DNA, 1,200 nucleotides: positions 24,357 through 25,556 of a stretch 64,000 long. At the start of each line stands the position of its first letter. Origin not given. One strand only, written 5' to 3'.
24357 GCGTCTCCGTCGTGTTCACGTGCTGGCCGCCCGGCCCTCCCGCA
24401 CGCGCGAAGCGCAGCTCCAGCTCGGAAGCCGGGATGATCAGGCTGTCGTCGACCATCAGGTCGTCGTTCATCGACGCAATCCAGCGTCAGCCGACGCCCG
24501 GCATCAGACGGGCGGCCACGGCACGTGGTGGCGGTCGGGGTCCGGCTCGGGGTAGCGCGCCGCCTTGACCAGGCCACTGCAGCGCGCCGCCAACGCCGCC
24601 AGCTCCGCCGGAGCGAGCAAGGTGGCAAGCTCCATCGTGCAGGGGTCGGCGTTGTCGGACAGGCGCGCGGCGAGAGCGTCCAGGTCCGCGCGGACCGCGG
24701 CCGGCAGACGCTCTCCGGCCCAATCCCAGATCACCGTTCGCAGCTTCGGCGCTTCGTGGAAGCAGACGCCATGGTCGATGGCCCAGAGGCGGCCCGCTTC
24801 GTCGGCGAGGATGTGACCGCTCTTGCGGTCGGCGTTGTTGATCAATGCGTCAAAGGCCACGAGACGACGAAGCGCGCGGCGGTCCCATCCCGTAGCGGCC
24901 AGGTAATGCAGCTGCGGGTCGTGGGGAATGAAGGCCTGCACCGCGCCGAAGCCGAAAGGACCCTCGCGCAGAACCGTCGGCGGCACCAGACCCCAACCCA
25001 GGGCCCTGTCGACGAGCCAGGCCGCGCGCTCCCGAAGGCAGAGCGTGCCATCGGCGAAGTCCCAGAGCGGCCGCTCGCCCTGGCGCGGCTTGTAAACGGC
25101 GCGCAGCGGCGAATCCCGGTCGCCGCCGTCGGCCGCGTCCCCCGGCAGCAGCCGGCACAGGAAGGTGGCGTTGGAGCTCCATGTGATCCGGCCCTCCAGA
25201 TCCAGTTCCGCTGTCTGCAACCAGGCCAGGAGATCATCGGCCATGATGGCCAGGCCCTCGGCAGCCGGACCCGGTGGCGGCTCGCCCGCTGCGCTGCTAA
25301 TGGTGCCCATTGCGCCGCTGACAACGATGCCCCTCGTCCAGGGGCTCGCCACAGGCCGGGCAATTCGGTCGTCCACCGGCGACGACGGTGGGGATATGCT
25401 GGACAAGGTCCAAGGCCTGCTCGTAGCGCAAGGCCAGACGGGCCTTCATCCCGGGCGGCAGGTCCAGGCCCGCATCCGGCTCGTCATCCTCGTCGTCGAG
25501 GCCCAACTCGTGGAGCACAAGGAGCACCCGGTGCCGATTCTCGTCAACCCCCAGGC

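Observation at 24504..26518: Translationally coupled triad: histidine-phosphatase (MSMEG_4193-like) / DUF3090 / SCO1664-family kinase-like protein, next to arfB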

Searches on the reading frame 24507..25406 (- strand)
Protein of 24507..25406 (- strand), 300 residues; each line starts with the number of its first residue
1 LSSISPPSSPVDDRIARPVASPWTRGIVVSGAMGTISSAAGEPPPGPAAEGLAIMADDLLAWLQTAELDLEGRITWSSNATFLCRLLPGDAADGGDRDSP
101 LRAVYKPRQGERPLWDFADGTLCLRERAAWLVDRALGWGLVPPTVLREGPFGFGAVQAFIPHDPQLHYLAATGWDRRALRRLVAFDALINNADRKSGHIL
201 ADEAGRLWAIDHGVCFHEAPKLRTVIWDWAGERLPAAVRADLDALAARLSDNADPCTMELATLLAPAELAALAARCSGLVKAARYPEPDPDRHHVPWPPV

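Call 3: search_protein_families(library=ncbifam, proteins=[window:24507-25406:-], max_evalue=0.001)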
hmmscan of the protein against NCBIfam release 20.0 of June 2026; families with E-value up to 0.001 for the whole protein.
seq(300 aa): 1 family
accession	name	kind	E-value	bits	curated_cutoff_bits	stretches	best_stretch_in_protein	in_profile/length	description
TIGR03843.1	TIGR03843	hypoth_equivalog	2.5e-80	269.5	172.4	2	175-300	131-253/253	SCO1664 family protein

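Call 4: search_protein_families(library=pfam, proteins=[window:24507-25406:-], max_evalue=0.001)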
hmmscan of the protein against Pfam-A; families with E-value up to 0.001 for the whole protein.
seq(300 aa): 1 family
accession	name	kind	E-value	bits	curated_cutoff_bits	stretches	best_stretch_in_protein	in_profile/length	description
PF00454.33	PI3_PI4_kinase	-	1.9e-05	25.1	27.1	1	156-225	110-181/241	Phosphatidylinositol 3- and 4-kinase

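Call 13: search_solved_structures(query=window:24507-25310:-, max_evalue=1)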
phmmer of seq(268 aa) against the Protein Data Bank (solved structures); distinct sequences matched with E-value up to 1: 0.

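Call 18: find_homologous_proteins(query=window:24507-25310:-, max_evalue=0.00001)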
Query seq(268 aa) (268 aa): 7989 proteins with E <= 0.00001 among 8000 candidates; the best 120 are listed.
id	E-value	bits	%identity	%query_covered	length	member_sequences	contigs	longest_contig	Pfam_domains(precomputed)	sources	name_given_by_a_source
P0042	2.4e-178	609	100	100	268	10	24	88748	PF00454.34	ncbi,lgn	-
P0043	6.0e-143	493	82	100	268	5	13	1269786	PF00454.34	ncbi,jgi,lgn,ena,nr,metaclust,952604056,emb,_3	ncbi:MAG: SCO1664 family protein [Anaerolineae bacterium]|nr:SCO1664 family protein [Ardenticatenia 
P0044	4.1e-128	445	75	100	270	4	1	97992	-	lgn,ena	-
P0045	3.8e-126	438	74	100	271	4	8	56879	-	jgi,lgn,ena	-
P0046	1.3e-107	377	66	100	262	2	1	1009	-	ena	-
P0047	6.2e-107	375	64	100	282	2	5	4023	-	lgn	-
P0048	2.1e-104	367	70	91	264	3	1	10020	-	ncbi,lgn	-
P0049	6.9e-102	359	64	100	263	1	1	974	-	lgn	-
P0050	2.0e-85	304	57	94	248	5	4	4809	-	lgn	-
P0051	4.2e-83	297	60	90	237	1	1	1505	-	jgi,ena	-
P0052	2.1e-82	295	53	100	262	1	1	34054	-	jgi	jgi:hypothetical protein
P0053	4.9e-82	293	54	99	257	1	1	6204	PF00454.34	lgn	-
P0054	8.4e-82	293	58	90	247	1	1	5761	-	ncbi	-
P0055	1.8e-81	292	60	85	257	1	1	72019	-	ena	-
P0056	2.7e-81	291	55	97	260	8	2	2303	PF00454.34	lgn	-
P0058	1.1e-79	286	55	91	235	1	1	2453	PF00454.34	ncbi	ncbi:MAG: SCO1664 family protein [Chloroflexota bacterium]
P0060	1.3e-79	285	53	91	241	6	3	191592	PF00454.34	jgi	jgi:hypothetical protein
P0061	1.9e-79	285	56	95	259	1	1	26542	PF00454.34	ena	-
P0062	3.1e-79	284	57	94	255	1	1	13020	PF00454.34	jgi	jgi:hypothetical protein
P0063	3.3e-79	284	54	90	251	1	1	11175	PF00454.34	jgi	jgi:hypothetical protein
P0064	8.7e-79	283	53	95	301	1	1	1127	PF00454.34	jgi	jgi:hypothetical protein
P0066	2.0e-78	282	53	96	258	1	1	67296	PF00454.34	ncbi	-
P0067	3.0e-78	281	58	90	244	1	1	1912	PF00454.34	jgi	jgi:uncharacterized repeat protein (TIGR03843 family)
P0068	3.6e-78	281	58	93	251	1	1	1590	PF00454.34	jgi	jgi:hypothetical protein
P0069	4.7e-78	280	58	89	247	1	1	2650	PF00454.34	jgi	jgi:uncharacterized repeat protein (TIGR03843 family)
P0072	2.4e-77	278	53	92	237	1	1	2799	PF00454.34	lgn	-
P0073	2.4e-77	278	55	96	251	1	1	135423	-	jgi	jgi:uncharacterized repeat protein (TIGR03843 family)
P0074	4.9e-77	277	57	85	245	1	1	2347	PF00454.34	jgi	jgi:uncharacterized repeat protein (TIGR03843 family)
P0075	5.0e-77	277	58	89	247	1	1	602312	PF00454.34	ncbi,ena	-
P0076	5.9e-77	277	46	92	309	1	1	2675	PF00454.34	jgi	jgi:hypothetical protein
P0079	4.2e-76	274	53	93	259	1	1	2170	PF00454.34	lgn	-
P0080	4.6e-76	274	57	90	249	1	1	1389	-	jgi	jgi:uncharacterized repeat protein (TIGR03843 family)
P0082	9.2e-76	273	53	91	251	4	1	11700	PF00454.34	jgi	-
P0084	1.6e-75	272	53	91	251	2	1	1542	PF00454.34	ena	-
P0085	1.9e-75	272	55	94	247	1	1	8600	-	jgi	jgi:uncharacterized repeat protein (TIGR03843 family)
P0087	2.5e-75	271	50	93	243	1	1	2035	PF00454.34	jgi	jgi:hypothetical protein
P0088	2.7e-75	271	52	93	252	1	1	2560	PF00454.34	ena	-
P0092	5.9e-75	270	51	91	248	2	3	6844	PF00454.34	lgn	-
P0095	1.8e-74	269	50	93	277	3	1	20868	PF00454.34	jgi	jgi:uncharacterized repeat protein (TIGR03843 family)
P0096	1.9e-74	269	52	91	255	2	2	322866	PF00454.34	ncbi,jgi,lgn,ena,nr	ncbi:MAG: SCO1664 family protein [Ardenticatenaceae bacterium]|nr:SCO1664 family protein [Ardenticat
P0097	1.9e-74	268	53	94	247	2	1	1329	PF00454.34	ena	-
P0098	2.3e-74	268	52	91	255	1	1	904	PF00454.34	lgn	-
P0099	2.4e-74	268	52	90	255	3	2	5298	PF00454.34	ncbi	-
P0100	3.2e-74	268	51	91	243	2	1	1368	PF00454.34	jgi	jgi:hypothetical protein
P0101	3.4e-74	268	51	93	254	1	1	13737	PF00454.34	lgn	-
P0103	4.6e-74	267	52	92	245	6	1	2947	PF00454.34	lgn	-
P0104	4.7e-74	267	50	92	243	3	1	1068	PF00454.34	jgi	jgi:hypothetical protein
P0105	5.6e-74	267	57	90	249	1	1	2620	PF00454.34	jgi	jgi:hypothetical protein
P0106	6.3e-74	267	50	92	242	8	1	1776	PF00454.34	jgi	jgi:uncharacterized repeat protein (TIGR03843 family)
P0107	9.3e-74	266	52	91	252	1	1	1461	PF00454.34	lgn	-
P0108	9.7e-74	266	55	95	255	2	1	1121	PF00454.34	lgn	-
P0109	1.0e-73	266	52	91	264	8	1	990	PF00454.34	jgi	jgi:hypothetical protein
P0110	1.1e-73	266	53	90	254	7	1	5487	PF00454.34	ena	-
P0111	1.1e-73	266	51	91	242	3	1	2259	PF00454.34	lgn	-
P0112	1.1e-73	266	51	91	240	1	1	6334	PF00454.34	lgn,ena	-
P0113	1.2e-73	266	55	90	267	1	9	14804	PF00454.34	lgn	-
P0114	1.4e-73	266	51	92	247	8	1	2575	PF00454.34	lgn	-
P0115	1.4e-73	266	53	93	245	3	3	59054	PF00454.34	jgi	jgi:hypothetical protein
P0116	2.0e-73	265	53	91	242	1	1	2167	PF00454.34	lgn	-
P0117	2.7e-73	265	53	90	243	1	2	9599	PF00454.34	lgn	-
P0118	2.7e-73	265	51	92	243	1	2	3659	PF00454.34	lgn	-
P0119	3.3e-73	264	51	92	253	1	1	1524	PF00454.34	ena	-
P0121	3.5e-73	264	51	90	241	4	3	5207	PF00454.34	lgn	-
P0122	4.0e-73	264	53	91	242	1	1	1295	PF00454.34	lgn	-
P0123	4.9e-73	264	49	93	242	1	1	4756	PF00454.34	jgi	jgi:uncharacterized repeat protein (TIGR03843 family)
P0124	4.9e-73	264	53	91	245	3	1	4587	PF00454.34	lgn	-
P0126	5.3e-73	264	51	92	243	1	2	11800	PF00454.34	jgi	jgi:hypothetical protein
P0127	5.9e-73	264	51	91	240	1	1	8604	PF00454.34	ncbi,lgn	-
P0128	6.3e-73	263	52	93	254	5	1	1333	PF00454.34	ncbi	-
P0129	6.6e-73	263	52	91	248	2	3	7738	PF00454.34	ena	-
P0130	7.6e-73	263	50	91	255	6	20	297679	PF00454.34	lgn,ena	-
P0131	1.3e-72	262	51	91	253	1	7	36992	PF00454.34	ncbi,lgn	-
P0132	1.3e-72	262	51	91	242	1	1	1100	PF00454.34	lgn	-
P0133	1.4e-72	262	50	96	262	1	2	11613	PF00454.34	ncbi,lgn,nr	ncbi:MAG: SCO1664 family protein [Chloroflexi bacterium]|nr:SCO1664 family protein [Chloroflexota ba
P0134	1.4e-72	262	52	91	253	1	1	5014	PF00454.34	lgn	-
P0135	1.4e-72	262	50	91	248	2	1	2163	PF00454.34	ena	-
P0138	1.9e-72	262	49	95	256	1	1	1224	PF00454.34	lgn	-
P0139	2.1e-72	262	52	91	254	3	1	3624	PF00454.34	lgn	-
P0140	2.2e-72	262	54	85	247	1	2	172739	PF00454.34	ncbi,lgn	-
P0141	2.7e-72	261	51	91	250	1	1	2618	PF00454.34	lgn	-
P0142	2.9e-72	261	49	93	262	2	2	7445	PF00454.34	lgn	-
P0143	3.2e-72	261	53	90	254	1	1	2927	PF00454.34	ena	-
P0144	3.2e-72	261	51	98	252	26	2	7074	PF00454.34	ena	-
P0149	5.5e-72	260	51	91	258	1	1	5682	PF00454.34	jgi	jgi:uncharacterized repeat protein (TIGR03843 family)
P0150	5.9e-72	260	50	92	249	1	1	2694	PF00454.34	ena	-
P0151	6.0e-72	260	51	90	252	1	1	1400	PF00454.34,PF20613.5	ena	-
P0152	7.5e-72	260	51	91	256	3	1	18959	PF00454.34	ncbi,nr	ncbi:MAG: SCO1664 family protein [Anaerolineales bacterium]|nr:SCO1664 family protein [Anaerolineale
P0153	9.0e-72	260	51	91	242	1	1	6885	PF00454.34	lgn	-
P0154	9.8e-72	260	51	91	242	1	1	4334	PF00454.34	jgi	jgi:hypothetical protein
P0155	1.0e-71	260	50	95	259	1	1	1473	PF00454.34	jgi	jgi:uncharacterized repeat protein (TIGR03843 family)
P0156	1.1e-71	259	50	94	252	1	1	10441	PF00454.34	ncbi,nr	ncbi:MAG: SCO1664 family protein [Anaerolineae bacterium]|nr:SCO1664 family protein [Thermoflexales 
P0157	1.2e-71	259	50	92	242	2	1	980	PF00454.34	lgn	-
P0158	1.2e-71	259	54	91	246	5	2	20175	PF00454.34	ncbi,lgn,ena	-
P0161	1.5e-71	259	53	91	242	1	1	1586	PF00454.34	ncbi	-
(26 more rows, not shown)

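Call 30: predict_structure(alignment_id=A2)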
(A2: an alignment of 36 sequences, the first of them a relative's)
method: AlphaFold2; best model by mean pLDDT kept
length: 268 residues; sequences in the alignment: 36
mean_pLDDT: 84.4   pTM: 0.85
mean pLDDT of the five models: 84.4, 83.6, 83.2, 82.8, 82.5
residues with pLDDT >= 90: 152; 70-90: 70; 50-70: 22; < 50: 24
segments of 3 or more residues with pLDDT < 50: 1-18, 265-268
pLDDT, mean of each block of 10 residues (from residue 1): 39 44 85 95 88 80 67 92 84 97 97 97 95 77 90 92 78 89 88 80 98 98 98 98 98 84 47
secondary structure, 60 per line:
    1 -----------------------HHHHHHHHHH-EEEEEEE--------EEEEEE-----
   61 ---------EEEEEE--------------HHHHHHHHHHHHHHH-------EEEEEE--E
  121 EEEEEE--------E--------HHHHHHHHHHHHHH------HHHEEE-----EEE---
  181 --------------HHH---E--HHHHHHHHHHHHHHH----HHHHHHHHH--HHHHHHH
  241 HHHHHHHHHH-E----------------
elements in order: H24-33 E35-41 E50-55 E70-75 H90-104 E112-117 E120-126 H144-157 E167-169 E175-177 H204-218 H223-231 H234-250

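Call 34: fold_search(model_id=the predicted structure, library=pdb)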
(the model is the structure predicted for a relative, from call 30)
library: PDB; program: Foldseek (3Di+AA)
matches with E <= 10: 1623; with E <= 0.001: 125
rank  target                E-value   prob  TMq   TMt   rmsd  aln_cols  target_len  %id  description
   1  4hne_B                1.7e-07  1.00  0.53  0.43   7.8       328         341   18  Crystal structure of the catalytic domain of human type II alpha Phosphatidylinositol 4-kinase (PI4KIIalpha) in comple (released 2014-04-09)
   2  4hnd_A                1.9e-07  1.00  0.54  0.43   6.7       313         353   19  Crystal structure of the catalytic domain of Selenomethionine substituted human PI4KIIalpha in complex with ADP (released 2014-04-09)
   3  8a5x                  2.4e-07  1.00  0.48  0.29   5.0       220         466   19  Crystal structure of phosphatidyl inositol 4-kinase II beta in complex with MM1373 (released 2022-10-05)
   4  4hnd_B                4.7e-07  1.00  0.53  0.43   7.0       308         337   20  Crystal structure of the catalytic domain of Selenomethionine substituted human PI4KIIalpha in complex with ADP (released 2014-04-09)
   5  4wtv_B                7.9e-07  1.00  0.49  0.32   4.4       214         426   20  Crystal structure of the phosphatidylinositol 4-kinase IIbeta (released 2015-07-15)
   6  4pla                  1.2e-06  1.00  0.46  0.27   7.0       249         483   20  Crystal structure of phosphatidyl inositol 4-kinase II alpha in complex with ATP (released 2014-09-10)
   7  9hhm_A                1.4e-06  1.00  0.46  0.29   4.9       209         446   20  Crystal structure of phosphatidyl inositol 4-kinase II beta in complex with HH5129 (released 2025-12-03)
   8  5i0n                  2.2e-06  1.00  0.45  0.27   7.0       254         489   19  PI4K IIalpha bound to calcium (released 2016-03-09)
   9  9hhm_B                3.1e-06  1.00  0.49  0.31   4.6       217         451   20  Crystal structure of phosphatidyl inositol 4-kinase II beta in complex with HH5129 (released 2025-12-03)
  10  5wrr_A                3.1e-06  1.00  0.52  0.34   8.0       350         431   15  Crystal structure of Fam20A (released 2017-05-03)
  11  5yh0_A                4.3e-06  1.00  0.45  0.33   9.3       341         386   14  The structure of DrFam20C1 (released 2018-04-11)
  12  5eut                  4.8e-06  1.00  0.46  0.27   6.9       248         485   19  Crystal structure of phosphatidyl inositol 4-kinase II alpha in the apo state (released 2015-12-23)
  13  5yh0_I                5.4e-06  1.00  0.52  0.38   8.1       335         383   16  The structure of DrFam20C1 (released 2018-04-11)
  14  5wrr_B                6.7e-06  1.00  0.54  0.35   8.1       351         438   15  Crystal structure of Fam20A (released 2017-05-03)
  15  4wtv_A                8.0e-06  1.00  0.46  0.30   4.7       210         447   21  Crystal structure of the phosphatidylinositol 4-kinase IIbeta (released 2015-07-15)
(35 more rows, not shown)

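Call 41: search_solved_structures(query=A2, max_evalue=10, show_alignments=2)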
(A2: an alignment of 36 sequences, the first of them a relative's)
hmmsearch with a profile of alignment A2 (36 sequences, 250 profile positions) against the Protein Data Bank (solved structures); distinct sequences matched with E-value up to 10: 12.
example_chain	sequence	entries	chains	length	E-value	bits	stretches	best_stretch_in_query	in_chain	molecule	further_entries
5wrr_A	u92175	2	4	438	0.003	20.3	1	52-97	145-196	Pseudokinase FAM20A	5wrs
5yh2_A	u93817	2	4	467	0.0037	20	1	52-97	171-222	Pseudokinase FAM20A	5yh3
9hhm_A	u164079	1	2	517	0.074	15.7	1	104-152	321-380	Phosphatidylinositol 4-kinase type 2-beta,Endolysin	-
4wtv_A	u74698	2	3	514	0.077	15.7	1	104-152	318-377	Phosphatidylinositol 4-kinase type 2-beta,Endolysin,Phosphatidylinositol 4-kinase type 2-b | Phosphatidylinositol 4-kinase type 2-beta,Endolysin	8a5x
6bq1_A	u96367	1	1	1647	0.12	15.1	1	102-169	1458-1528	Phosphatidylinositol 4-kinase III alpha (PI4KA)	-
6bq1_E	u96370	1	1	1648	0.12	15.1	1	102-169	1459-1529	Phosphatidylinositol 4-kinase III alpha (PI4KA)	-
9b9g_A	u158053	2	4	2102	0.13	15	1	102-169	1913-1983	Phosphatidylinositol 4-kinase alpha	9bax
9ot6_A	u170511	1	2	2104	0.13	15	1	102-169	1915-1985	Phosphatidylinositol 4-kinase alpha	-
5yh3_C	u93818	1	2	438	0.54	12.9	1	26-95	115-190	Extracellular serine/threonine protein kinase FAM20C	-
8xe9_B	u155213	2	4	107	0.96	12.1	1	35-71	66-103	BD55-1205 light chain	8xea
4hnd_A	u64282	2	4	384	1.4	11.6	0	103-150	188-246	Phosphatidylinositol 4-kinase type 2-alpha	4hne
9gwu_B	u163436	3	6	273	1.6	11.4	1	104-158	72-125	Sulfoquinovose 1-dehydrogenase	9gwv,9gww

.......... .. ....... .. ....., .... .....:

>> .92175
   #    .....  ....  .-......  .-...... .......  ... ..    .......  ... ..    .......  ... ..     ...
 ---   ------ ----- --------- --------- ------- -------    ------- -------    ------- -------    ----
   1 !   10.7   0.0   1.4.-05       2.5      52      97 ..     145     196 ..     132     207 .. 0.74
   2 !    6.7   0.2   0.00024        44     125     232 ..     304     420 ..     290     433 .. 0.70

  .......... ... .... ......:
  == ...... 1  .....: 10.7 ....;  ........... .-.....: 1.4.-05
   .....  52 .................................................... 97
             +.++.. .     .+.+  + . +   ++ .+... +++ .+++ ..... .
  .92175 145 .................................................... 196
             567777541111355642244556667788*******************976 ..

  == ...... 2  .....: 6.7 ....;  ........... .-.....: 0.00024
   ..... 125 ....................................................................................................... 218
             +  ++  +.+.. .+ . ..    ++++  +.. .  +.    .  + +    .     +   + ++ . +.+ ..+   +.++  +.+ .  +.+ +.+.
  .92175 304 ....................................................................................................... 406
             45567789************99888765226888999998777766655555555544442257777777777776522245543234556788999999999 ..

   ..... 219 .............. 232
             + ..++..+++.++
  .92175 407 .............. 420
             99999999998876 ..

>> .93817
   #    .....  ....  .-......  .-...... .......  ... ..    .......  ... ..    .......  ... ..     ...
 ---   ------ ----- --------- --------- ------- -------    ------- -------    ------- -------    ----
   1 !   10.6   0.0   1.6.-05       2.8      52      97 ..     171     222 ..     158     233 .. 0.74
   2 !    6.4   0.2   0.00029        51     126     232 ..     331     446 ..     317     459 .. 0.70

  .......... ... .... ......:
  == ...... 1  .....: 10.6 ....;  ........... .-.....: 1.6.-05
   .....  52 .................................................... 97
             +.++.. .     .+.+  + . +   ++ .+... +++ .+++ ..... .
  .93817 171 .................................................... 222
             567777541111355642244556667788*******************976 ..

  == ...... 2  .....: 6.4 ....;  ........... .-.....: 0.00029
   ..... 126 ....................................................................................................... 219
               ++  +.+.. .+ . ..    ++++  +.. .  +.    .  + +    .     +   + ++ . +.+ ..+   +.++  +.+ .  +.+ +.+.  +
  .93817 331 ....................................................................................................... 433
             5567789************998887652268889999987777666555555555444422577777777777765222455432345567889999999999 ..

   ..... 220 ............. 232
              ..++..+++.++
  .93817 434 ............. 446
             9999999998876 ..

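Call 66: search_protein_families(library=pfam, alignment_id=A2, max_evalue=1)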
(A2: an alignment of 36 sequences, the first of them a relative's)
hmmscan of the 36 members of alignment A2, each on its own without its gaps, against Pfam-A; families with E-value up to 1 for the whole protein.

A. member 1, P0042 (268 aa): 4 families
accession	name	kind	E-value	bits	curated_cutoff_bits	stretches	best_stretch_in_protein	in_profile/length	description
PF00454.33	PI3_PI4_kinase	-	1.5e-05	25.4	27.1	1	124-193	110-181/241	Phosphatidylinositol 3- and 4-kinase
PF20613.4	HipA_2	-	0.035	13.8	27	1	134-187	95-155/240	HipA-like kinase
PF05013.17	FGase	-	0.13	12.9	28.9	1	195-247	7-59/219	N-formylglutamate amidohydrolase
PF03109.22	ABC1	-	0.43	10.1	22.9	1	158-192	189-223/244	ABC1 atypical kinase-like domain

B. families by the number of members that match (of 36 scanned): 18 families
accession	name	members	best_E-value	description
PF00454.33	PI3_PI4_kinase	36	5e-11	Phosphatidylinositol 3- and 4-kinase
PF20613.4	HipA_2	30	0.00081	HipA-like kinase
PF03109.22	ABC1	10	0.11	ABC1 atypical kinase-like domain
PF21701.3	GLOD4_C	2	0.056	Glyoxalasedomain-containing protein 4-like, C-terminal domain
PF07862.16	Nif11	1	0.0065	Nif11 domain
PF05235.19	CHAD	1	0.0079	CHAD domain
PF02828.21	L27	1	0.017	L27 domain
PF18374.6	Enolase_like_N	1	0.025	Enolase N-terminal domain-like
PF22746.1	SHOCT-like_DUF2089-C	1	0.046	SHOCT-like domain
PF04268.17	SoxG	1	0.067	Sarcosine oxidase, gamma subunit family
PF19547.4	DUF6071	1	0.084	Family of unknown function (DUF6071)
PF25480.1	DUF7904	1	0.09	Domain of unknown function (DUF7904)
PF05013.17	FGase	1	0.13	N-formylglutamate amidohydrolase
PF08527.15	PAD_M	1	0.19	Protein-arginine deiminase (PAD) middle domain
PF15051.11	FAM198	1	0.21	FAM198 protein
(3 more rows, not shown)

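Call 85: search_dna_similar(query=window:24507-25310:-, collection=plasmids, mode=protein, max_rows=15)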
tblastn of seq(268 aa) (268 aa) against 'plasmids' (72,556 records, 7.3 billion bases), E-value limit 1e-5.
Records with a match: 2; places in all: 2; records where one place covers at least 80% of the query: 0.
Best place of each record, by identity: <60% 2.
By first word of the organism name: Tsukamurella 1; Nonomuraea 1.
By predicted mobility (MOB-suite, as given by PLSDB): non-mobilizable 2.
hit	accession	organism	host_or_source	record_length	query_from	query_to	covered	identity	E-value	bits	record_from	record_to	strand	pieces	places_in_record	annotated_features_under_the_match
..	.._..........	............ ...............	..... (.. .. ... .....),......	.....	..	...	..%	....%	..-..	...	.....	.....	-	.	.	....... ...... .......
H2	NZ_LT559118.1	Nonomuraea gerenzanensis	-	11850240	25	200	66%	43.2%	1e-38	150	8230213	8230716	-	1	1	none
